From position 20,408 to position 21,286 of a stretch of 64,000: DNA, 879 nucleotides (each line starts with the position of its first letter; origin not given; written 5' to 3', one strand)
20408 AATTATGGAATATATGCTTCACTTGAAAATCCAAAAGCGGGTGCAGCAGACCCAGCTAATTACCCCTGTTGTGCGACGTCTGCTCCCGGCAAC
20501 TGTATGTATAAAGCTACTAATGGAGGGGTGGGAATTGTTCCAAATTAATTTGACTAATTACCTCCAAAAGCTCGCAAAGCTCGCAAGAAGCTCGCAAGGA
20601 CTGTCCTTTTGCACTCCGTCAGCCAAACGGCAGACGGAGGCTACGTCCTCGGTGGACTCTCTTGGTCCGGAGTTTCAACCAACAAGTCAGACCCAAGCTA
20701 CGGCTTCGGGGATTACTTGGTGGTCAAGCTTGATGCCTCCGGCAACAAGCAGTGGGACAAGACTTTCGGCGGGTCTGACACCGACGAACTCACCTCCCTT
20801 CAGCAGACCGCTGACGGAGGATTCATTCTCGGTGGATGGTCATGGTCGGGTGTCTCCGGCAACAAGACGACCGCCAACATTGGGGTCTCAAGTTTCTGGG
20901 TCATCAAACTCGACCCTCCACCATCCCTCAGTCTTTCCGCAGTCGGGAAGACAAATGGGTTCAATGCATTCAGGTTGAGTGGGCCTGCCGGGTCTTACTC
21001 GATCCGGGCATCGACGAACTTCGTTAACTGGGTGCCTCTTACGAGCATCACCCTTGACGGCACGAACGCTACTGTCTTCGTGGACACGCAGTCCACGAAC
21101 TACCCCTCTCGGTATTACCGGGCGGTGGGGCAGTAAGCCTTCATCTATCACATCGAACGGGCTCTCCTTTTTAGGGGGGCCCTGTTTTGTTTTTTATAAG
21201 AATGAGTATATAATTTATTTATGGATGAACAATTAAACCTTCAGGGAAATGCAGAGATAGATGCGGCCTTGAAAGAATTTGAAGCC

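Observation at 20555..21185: ~600-bp high-GC island encoding a truncated SBBP-like beta-propeller repeat protein between the two pilin modules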

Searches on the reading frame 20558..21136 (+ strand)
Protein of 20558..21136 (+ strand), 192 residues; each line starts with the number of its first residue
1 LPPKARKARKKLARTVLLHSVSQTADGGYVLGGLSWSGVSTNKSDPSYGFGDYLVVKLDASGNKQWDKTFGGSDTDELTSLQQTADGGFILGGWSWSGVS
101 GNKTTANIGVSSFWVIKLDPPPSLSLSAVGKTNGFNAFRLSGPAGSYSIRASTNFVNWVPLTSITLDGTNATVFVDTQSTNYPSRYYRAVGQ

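Call 9: search_protein_families(library=pfam, proteins=[window:20558-21136:+], max_evalue=1)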
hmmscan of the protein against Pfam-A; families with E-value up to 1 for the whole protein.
window:20558-21136:+ (192 aa): 0 families

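Call 10: search_protein_families(library=ncbifam, proteins=[window:20558-21136:+], max_evalue=1)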
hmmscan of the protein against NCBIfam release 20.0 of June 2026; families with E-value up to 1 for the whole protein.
window:20558-21136:+ (192 aa): 1 family
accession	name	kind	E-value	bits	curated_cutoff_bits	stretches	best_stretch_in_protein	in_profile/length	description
NF047494.1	Lepto_SBBP_lipo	equivalog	0.024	13.3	400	1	41-105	390-455/466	SBBP repeat beta-propeller lipoprotein, LipL53 family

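Call 11: find_homologous_proteins(query=window:20558-21136:+)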
Query window:20558-21136:+ (192 aa): 90 proteins with E <= 0.001 among 209 candidates.
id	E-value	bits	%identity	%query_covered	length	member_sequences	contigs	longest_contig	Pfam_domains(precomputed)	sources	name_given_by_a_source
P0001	5.3e-88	312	63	54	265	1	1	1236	-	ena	-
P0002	1.0e-85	304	46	69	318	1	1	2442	-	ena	-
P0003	2.2e-83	297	57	56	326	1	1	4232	-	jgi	-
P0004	4.6e-81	289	57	54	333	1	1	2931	-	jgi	-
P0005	5.2e-81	289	55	54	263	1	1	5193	-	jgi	jgi:hypothetical protein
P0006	2.2e-77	277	52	91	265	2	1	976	-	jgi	-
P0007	2.4e-75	271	58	53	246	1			-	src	-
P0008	5.9e-75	269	61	53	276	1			PF26094.1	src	-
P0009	1.8e-73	264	50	53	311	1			-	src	-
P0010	9.0e-73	262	59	53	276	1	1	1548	-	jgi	-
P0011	4.8e-71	257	62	54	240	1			PF26094.1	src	-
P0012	6.4e-71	256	58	54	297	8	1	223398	PF26094.1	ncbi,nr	ncbi:MAG: hypothetical protein LW884_02240 [Bacteroidetes bacterium]|nr:hypothetical protein [Bacter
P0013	3.2e-70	254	44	90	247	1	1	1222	-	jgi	jgi:hypothetical protein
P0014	2.0e-61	225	47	54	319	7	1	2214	-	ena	-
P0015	7.8e-61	223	54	53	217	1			-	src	-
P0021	7.9e-52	194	54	53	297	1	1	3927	PF18962.8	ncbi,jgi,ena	ncbi:MAG TPA: T9SS type A sorting domain-containing protein [Hymenobacter sp.]|jgi:hypothetical prot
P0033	1.1e-36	144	41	91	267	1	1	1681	-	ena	-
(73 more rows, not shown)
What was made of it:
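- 20606..20917 (+): Two beta-propeller blades (about 20606-20776 and 20777-20917), the last two of a seven-bladed propeller. 55-63% identity to multi-repeat proteins (call 11).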

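Call 13: find_encoding_contigs(protein=window:20609-21133:+, flank=10000)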
Protein seq(175 aa) (175 aa): no gene with exactly this product is on record in the collection.
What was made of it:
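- Tried and rejected: An exact look-up of the 175-aa TTG-started product found nothing on record (call 13).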

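Call 18: search_protein_families(library=pfam, proteins=[P0012, P0006, P0013, P0002, P0033, P0021], max_evalue=1)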
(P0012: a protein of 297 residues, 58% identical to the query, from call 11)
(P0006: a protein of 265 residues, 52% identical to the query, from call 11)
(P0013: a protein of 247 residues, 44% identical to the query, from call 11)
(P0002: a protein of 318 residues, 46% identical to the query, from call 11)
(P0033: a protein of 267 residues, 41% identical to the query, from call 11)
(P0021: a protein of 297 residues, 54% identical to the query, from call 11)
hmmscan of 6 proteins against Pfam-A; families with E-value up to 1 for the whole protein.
P0012 (297 aa): 3 families
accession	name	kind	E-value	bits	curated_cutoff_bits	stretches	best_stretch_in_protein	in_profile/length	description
PF13415.12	Kelch_3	-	0.011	16.4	22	1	177-208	8-34/48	Galactose oxidase, central domain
PF07198.17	DUF1410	-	0.36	11.7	25.5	0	246-263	42-59/61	Protein of unknown function (DUF1410)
PF22119.1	GST_C_8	-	0.5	11.1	30.9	0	219-238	53-72/138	Glutathione S-transferase, C-terminal domain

P0006 (265 aa): 0 families

P0013 (247 aa): 1 family
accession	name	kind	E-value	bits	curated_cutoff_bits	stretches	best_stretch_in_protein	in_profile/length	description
PF25292.1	Beta-prop_CGLA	-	0.14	12.1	26.8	0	58-90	11-43/316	Lambda-carrageenase beta-propeller domain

P0002 (318 aa): 2 families
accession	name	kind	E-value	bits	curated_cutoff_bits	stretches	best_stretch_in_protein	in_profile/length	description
PF20239.3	DUF6596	-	0.025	15.3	27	0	203-227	66-90/102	Family of unknown function (DUF6596)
PF12896.12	ANAPC4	-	0.18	11.7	23.1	0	206-228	88-110/203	Anaphase-promoting complex, cyclosome, subunit 4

P0033 (267 aa): 2 families
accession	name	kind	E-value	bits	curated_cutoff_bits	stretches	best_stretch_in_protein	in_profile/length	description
PF18884.5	TSP3_bac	-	0.00065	19.9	25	1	170-190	1-21/22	Bacterial TSP3 repeat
PF00036.39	EF-hand_1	-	0.14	12.2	25.4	1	169-183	9-23/29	EF hand domain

P0021 (297 aa): 4 families
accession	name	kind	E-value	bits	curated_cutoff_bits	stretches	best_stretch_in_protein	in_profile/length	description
PF18962.6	Por_Secre_tail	-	6.6e-06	26.8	27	1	223-287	1-67/75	Secretion system C-terminal sorting domain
PF19865.4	DUF6338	-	0.09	12.8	26.5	1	16-69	105-157/205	Family of unknown function (DUF6338)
PF20356.3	DUF6651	-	0.12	13.4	27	0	141-196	53-112/113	Family of unknown function (DUF6651)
PF09837.15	DUF2064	-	0.64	10.3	25.8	0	167-183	91-107/120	Uncharacterized protein conserved in bacteria (DUF2064)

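Call 21: find_related_loci(query=A1, collection=genome_contigs, flank=6000)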
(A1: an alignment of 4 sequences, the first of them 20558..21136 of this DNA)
Query A1 (192 aa) in genome_contigs; peptide patterns used: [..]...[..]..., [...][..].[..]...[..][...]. (x = any residue, [..] = any of these).
498 stretches matched a pattern; 437 encode a relative of the query (tblastn E <= 1e-3); the best 80 are kept; 79 distinct loci.
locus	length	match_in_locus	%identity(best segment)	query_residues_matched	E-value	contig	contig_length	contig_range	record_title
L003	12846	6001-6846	60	18-120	2e-36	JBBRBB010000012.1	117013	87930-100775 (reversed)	MAG: Chitinophagales bacterium isolate Co_metawrap_2324 Cmw_2324_k141_6680880_length_117013_cov_22.9992, whole genome sh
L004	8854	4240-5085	60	18-125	4e-36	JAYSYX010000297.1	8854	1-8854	MAG: Bacteroidota bacterium isolate GFS_13507 GFS_13507_296, whole genome shotgun sequence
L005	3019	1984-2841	39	18-188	4e-36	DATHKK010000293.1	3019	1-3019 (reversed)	MAG TPA_asm: Candidatus Limnocylindria bacterium isolate SMAG_U12578 k141_735184, whole genome shotgun sequence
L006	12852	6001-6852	63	18-119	3e-34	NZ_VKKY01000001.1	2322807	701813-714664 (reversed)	Rufibacter hautae strain NBS58-1 NODE_1, whole genome shotgun sequence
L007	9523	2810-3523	59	2-119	7e-34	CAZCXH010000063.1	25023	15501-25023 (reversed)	MAG TPA_asm: uncultured Chitinophagaceae bacterium isolate SRP173033_co3_70 genome assembly, contig: NODE_2238_length_25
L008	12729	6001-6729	56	3-119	1e-33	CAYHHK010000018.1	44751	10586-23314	MAG TPA_asm: uncultured Flavobacteriales bacterium isolate ERP119702_co1_282 genome assembly, contig: NODE_686_length_44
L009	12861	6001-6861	58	18-124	2e-33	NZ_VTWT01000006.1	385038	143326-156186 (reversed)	Adhaeribacter soli strain MA2 NODE_6_length_385038_cov_163.007634, whole genome shotgun sequence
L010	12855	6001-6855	59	18-122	1e-34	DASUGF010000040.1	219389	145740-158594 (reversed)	MAG TPA_asm: Parafilimonas sp. isolate SMAG_U1398 k141_1556987, whole genome shotgun sequence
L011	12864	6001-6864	56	17-119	1e-32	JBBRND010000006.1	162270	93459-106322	MAG: Bacteroidia bacterium isolate La1_metabat2.114 LA1C_B2.114_k141_492759L_162270_cov_19.0026, whole genome shotgun se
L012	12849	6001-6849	59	18-119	8e-33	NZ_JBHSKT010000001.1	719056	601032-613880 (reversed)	Adhaeribacter terreus strain CGMCC 1.6961 spades_K_17_127_1, whole genome shotgun sequence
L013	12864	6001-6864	61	17-119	9e-33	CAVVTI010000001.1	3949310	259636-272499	MAG: uncultured Cytophagales bacterium isolate MFD02840.bin.3.365 genome assembly, contig: contig_22497, whole genome sh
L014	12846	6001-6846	56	17-119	2e-32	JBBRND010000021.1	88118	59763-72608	MAG: Bacteroidia bacterium isolate La1_metabat2.114 LA1C_B2.114_k141_2717291L_88118_cov_18.0036, whole genome shotgun se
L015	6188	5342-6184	57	15-120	2e-32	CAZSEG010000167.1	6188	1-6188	MAG TPA_asm: uncultured Chitinophagaceae bacterium isolate SRP344714_co2_508 genome assembly, contig: NODE_33353_length_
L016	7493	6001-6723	46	18-154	2e-32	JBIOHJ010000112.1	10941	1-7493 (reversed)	MAG: Bacteroidia bacterium isolate GcB14-4 k141_2678169_length_10941_cov_24.9989, whole genome shotgun sequence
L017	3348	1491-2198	43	18-189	2e-32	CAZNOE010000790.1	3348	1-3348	MAG TPA_asm: uncultured Bifidobacteriaceae bacterium isolate SRP119689_co1_68 genome assembly, contig: NODE_51079_length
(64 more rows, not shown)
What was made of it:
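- Closest known: Bacteroidota multi-blade propeller proteins with T9SS C-terminal sorting domains. Same: The architecture is the same: a propeller followed by a small extreme-C-terminal beta domain (calls 11, 18, 21).
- The blades occur in Bacteroidota and some Verrucomicrobiota MAGs (call 21).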

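Call 22: find_encoding_contigs(protein=P0006, flank=10000)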
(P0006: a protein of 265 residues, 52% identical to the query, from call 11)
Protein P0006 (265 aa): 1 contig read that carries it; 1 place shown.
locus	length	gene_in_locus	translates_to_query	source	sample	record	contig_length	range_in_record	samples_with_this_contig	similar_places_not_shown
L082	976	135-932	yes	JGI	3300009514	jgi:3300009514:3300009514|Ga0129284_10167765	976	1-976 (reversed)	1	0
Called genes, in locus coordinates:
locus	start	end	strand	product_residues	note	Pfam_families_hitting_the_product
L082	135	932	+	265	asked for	-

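Call 23: find_encoding_contigs(protein=P0013, flank=10000)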
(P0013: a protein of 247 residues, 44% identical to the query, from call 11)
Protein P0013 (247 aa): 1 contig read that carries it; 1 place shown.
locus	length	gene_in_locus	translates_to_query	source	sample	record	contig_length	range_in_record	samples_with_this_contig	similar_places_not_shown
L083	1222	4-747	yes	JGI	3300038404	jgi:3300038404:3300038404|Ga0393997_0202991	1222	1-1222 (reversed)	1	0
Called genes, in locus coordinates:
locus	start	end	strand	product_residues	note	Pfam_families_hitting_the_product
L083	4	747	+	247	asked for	-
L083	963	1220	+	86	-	?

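Call 38: search_solved_structures(query=L005:1321-2859:+, max_evalue=0.01)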
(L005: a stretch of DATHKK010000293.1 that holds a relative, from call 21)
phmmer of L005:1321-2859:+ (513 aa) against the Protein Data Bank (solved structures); distinct sequences matched with E-value up to 0.01: 4.
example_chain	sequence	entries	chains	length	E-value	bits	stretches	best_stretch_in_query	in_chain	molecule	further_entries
7fh6_A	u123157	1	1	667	2.8e-26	95.5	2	109-363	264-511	CylK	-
7ron_A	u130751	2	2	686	3.8e-26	95.1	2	74-330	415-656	CylK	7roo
7fh7_A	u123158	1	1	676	6.2e-26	94.4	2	74-330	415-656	CylK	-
7fh8_A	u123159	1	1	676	3.8e-25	91.8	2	74-330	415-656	CylK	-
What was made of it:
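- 20606..20917 (+): The full-length homologue L005 hits CylK at E 3e-26 (call 38).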

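Call 39: search_protein_families(library=pfam, proteins=[L005:1321-2859:+, L017:480-2210:+], max_evalue=1)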
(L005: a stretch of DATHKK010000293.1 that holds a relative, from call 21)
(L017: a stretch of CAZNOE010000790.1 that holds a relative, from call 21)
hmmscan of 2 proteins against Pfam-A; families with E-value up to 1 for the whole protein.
L005:1321-2859:+ (513 aa): 1 family
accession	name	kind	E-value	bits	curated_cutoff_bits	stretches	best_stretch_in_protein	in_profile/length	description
PF06778.18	Chlor_dismutase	-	0.27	11.3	25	0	55-88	128-161/189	Chlorite dismutase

L017:480-2210:+ (577 aa): 1 family
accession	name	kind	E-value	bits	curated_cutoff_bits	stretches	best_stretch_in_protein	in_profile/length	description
PF08720.15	Hema_stalk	-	0.37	10.9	26.9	0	84-123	18-57/175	Influenza C hemagglutinin stalk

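Call 40: search_solved_structures(query=window:20558-21136:+, max_evalue=1, show_alignments=1)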
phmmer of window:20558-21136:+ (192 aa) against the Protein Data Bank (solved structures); distinct sequences matched with E-value up to 1: 4.
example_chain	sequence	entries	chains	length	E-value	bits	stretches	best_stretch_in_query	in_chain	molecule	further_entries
7fh6_A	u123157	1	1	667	0.0033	20.4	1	46-122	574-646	CylK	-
7fh7_A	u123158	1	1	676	0.0035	20.3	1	46-122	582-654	CylK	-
7ron_A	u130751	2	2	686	0.0046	20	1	46-125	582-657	CylK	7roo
7fh8_A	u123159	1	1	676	0.0052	19.8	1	45-122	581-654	CylK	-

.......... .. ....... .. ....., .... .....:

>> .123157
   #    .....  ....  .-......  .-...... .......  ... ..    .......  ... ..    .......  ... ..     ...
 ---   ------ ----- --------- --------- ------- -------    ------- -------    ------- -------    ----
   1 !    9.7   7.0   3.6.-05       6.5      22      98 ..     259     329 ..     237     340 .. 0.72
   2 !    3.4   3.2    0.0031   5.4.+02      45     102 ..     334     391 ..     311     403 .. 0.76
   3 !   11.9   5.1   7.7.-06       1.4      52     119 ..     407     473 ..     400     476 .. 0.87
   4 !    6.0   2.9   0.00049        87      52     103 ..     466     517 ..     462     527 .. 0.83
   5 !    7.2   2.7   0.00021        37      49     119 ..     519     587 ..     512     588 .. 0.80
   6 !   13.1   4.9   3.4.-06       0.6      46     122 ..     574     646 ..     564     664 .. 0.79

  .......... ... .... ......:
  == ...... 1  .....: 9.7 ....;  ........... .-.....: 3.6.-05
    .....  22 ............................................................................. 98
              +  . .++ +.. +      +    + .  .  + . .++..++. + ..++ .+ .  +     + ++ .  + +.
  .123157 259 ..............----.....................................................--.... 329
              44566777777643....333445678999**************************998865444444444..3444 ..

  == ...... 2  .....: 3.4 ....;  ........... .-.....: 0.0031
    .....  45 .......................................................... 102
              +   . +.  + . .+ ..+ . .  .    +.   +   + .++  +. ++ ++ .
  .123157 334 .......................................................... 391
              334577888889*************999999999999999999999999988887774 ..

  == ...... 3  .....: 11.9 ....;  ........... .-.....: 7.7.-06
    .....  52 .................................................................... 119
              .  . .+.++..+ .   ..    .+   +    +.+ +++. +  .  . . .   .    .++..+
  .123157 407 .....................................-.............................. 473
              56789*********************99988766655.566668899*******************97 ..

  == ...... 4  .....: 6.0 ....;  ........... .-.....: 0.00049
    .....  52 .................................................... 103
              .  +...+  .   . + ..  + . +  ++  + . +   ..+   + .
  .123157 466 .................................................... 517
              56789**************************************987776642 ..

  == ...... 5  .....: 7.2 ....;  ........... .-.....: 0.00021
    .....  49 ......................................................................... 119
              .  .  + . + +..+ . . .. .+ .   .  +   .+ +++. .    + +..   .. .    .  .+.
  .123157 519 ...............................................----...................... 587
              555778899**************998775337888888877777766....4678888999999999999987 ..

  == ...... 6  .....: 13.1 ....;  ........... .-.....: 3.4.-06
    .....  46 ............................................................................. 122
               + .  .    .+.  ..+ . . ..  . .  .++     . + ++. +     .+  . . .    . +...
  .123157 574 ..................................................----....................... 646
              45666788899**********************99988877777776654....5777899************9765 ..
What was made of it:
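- On Seven-bladed beta-propeller of the CylK type: phmmer against PDB gives CylK at E 0.003 for the ORF and E 3e-26 for the L005 homologue (calls 38, 40).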

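Call 63: search_protein_representatives(protein=window:20606-21136:+)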
Query: 176 residues. Proteins with E-value up to 0.001 (for the whole library): 50507; up to 1e-10: 28407; up to 1e-30: 8523. The best 150 are listed.
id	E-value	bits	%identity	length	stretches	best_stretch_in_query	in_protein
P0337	5.7e-294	980.8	49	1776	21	3-107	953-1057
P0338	5.9e-284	948.2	47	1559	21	2-103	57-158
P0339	8.7e-258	863.0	48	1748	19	7-103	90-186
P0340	2.5e-255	855.0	50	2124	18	2-103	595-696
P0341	7.6e-250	837.1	46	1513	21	8-87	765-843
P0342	4.6e-242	811.8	51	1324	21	3-102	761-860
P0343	3.3e-235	789.4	45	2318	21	7-103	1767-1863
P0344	4.4e-228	766.2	51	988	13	2-103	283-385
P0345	1.0e-225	758.5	46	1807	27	34-106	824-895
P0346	1.4e-223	751.6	47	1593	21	4-103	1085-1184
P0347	1.2e-221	745.2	46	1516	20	7-103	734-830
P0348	1.3e-213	719.0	48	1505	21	4-91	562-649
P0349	1.3e-212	715.8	46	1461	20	2-112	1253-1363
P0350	2.9e-211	711.4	43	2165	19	5-102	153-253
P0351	3.2e-210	708.0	47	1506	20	3-102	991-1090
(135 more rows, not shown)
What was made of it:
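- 20606..20917 (+): Relatives carry repeats in sevens: 7, 14 or 21 matched stretches (call 63).
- Blades come in sevens in relatives (call 63). Two of seven blades cannot close a propeller (call 63).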

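Call 80: predict_structure(alignment_id=A5)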
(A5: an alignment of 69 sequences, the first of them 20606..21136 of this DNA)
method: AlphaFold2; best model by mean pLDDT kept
length: 176 residues; sequences in the alignment: 69
mean_pLDDT: 95.5   pTM: 0.74
mean pLDDT of the five models: 95.5, 95.4, 95.3, 95.1, 95.0
residues with pLDDT >= 90: 163; 70-90: 13; 50-70: 0; < 50: 0
segments of 3 or more residues with pLDDT < 50: none
pLDDT, mean of each block of 10 residues (from residue 1): 95 97 95 97 95 97 96 96 95 95 92 98 94 98 97 92 97 94
secondary structure, 60 per line:
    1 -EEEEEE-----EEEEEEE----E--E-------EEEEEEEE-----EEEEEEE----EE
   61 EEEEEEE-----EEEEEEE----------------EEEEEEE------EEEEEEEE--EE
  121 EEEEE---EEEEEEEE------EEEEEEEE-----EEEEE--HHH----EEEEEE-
elements in order: E2-7 E13-19 E35-42 E48-54 E59-67 E73-79 E96-102 E109-116 E119-125 E129-136 E143-150 E156-160 E170-175
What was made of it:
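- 20606..20917 (+): AF2 model has pLDDT 95.5 with eight strands (call 80).
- The predicted fold is confident (call 80).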
